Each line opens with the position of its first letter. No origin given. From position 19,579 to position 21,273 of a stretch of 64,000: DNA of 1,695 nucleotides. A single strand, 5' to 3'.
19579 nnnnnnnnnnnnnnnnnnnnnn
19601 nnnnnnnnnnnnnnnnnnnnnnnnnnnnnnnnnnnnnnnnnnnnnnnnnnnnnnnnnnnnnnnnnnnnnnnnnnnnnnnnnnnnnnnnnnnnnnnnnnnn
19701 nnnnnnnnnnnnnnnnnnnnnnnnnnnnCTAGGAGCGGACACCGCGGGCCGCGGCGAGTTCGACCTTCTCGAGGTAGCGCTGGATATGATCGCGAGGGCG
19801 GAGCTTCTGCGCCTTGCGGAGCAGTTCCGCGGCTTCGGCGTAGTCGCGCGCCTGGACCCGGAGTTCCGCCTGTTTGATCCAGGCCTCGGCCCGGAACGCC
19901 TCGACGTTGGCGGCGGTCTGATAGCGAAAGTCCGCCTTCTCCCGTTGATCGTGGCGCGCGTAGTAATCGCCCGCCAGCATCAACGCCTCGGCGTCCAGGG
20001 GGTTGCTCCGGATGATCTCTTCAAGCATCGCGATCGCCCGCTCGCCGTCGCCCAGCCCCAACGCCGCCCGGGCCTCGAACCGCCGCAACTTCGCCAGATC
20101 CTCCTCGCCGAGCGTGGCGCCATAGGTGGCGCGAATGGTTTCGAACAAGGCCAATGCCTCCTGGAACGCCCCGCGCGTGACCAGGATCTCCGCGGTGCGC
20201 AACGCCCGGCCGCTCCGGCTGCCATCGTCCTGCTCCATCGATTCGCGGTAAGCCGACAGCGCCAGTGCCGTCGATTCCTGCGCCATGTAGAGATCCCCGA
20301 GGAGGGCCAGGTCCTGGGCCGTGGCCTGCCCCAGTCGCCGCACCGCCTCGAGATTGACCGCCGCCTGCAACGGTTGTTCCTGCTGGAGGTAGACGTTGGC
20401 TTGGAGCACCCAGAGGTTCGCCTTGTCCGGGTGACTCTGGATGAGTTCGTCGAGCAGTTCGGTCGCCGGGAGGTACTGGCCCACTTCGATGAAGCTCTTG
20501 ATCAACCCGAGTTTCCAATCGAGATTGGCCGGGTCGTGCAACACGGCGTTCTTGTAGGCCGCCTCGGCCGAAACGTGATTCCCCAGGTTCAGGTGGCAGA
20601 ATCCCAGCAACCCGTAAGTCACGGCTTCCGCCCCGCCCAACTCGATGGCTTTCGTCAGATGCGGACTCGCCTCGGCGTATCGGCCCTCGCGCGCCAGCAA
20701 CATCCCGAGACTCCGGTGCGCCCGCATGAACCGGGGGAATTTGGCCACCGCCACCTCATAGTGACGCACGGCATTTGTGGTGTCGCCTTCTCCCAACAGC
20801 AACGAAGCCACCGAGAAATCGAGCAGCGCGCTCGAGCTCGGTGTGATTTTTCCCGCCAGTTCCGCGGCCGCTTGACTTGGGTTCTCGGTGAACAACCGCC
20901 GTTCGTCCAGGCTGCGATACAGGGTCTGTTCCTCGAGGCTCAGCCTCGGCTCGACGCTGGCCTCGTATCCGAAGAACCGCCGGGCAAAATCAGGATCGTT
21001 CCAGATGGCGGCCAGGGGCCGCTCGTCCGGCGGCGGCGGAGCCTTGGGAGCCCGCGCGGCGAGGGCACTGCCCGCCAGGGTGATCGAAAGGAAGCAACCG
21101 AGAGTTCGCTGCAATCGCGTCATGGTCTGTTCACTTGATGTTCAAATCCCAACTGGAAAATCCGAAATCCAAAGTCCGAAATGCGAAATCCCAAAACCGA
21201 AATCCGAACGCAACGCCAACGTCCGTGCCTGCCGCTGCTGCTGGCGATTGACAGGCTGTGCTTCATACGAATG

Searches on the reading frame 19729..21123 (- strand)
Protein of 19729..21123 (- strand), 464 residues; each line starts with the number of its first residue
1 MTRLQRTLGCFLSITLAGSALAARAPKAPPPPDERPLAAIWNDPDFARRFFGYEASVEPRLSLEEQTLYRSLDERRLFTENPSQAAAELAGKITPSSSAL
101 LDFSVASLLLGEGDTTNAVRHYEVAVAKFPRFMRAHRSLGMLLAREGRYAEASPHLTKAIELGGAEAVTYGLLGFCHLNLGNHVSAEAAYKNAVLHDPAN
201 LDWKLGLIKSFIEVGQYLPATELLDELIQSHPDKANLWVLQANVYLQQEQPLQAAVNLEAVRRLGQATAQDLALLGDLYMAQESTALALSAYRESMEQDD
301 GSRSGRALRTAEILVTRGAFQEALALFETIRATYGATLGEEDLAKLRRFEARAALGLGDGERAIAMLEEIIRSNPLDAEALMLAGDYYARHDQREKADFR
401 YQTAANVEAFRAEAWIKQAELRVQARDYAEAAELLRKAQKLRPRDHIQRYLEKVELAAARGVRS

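Call 92: search_protein_families(library=pfam, proteins=[window:19729-21123:-], max_evalue=0.0001)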
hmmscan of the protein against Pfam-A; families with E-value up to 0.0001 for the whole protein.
window:19729-21123:- (464 aa): 18 families
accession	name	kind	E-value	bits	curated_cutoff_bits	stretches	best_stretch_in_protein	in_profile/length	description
PF13432.12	TPR_16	-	4.8e-23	81.7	32.7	2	106-161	4-59/65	Tetratricopeptide repeat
PF07719.23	TPR_2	-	6.5e-22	76.2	27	0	412-445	1-34/34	Tetratricopeptide repeat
PF14559.12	TPR_19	-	2.8e-19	69.6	25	2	181-243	5-67/68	Tetratricopeptide repeat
PF13428.12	TPR_14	-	1e-18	66.4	23.5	0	349-385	6-42/44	Tetratricopeptide repeat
PF00515.34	TPR_1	-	6.8e-17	60.9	27.8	0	167-200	1-34/34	Tetratricopeptide repeat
PF13424.12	TPR_12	-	5.8e-13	49.3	30.1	1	134-193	4-71/77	Tetratricopeptide repeat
PF13181.12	TPR_8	-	6.7e-13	48.1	25.7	0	412-444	1-33/34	Tetratricopeptide repeat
PF13431.12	TPR_17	-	1.4e-10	41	24.4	0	223-254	1-32/34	Tetratricopeptide repeat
PF13174.12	TPR_6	-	3.1e-10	40.4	26.3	0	413-443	1-31/33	Tetratricopeptide repeat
PF13176.12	TPR_7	-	1.2e-09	37.9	27.9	0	135-162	1-28/36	Tetratricopeptide repeat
PF23914.1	TPR_CcmH_CycH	-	1.5e-09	38.3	42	1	168-264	51-150/158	Cytochrome c-type biogenesis protein H TPR domain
PF25062.1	ARM_TT21_N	-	1.2e-08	35.4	40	0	138-247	105-214/222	Tetratricopeptide repeat protein 21 N-terminal ARM repeat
PF25058.1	ARM_TT21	-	2.6e-07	31.1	27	0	308-393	61-143/155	Tetratricopeptide repeat protein 21 ARM repeat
PF12895.13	ANAPC3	-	1.7e-06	28.6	27.2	0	215-289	3-76/82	Anaphase-promoting complex, cyclosome, subunit 3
PF09976.15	TPR_21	-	5.9e-06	26.6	25.5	0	209-303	84-180/193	Tetratricopeptide repeat-like domain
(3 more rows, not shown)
